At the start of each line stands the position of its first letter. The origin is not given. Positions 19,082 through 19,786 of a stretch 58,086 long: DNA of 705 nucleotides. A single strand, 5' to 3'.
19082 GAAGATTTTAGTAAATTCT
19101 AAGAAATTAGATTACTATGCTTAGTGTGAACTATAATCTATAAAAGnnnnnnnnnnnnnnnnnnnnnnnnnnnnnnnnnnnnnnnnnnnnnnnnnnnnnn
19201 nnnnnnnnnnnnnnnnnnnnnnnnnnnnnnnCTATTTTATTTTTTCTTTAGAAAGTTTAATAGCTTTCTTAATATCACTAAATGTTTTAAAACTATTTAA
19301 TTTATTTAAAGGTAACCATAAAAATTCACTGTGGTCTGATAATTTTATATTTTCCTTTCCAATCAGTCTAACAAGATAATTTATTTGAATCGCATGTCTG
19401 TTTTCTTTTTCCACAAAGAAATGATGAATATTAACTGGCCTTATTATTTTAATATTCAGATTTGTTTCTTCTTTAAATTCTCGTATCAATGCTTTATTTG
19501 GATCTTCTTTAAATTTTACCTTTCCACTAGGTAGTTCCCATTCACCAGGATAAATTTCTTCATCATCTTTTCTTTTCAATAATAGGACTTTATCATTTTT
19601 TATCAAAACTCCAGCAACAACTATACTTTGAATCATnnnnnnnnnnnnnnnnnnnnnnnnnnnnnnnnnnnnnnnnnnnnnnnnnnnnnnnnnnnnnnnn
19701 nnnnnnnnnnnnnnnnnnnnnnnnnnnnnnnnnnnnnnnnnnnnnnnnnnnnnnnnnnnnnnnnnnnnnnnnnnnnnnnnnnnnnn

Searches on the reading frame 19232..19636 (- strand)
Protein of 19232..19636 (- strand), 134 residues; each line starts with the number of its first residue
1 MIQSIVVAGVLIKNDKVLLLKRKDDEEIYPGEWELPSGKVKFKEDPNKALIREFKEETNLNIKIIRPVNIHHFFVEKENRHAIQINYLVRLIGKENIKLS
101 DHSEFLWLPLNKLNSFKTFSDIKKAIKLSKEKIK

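Call 12: search_protein_families(library=pfam, proteins=[window:19232-19636:-], max_evalue=0.01)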
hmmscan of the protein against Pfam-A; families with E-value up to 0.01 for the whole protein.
window:19232-19636:- (134 aa): 3 families
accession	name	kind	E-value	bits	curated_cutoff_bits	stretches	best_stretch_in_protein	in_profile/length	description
PF00293.34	NUDIX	-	3.4e-17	63.2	21.1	1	6-121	4-126/134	NUDIX domain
PF14815.12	NUDIX_4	-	7.8e-10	39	35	1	8-125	2-110/113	NUDIX domain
PF13869.12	NUDIX_2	-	9.3e-05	22.3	27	0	7-72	46-109/188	Nucleotide hydrolase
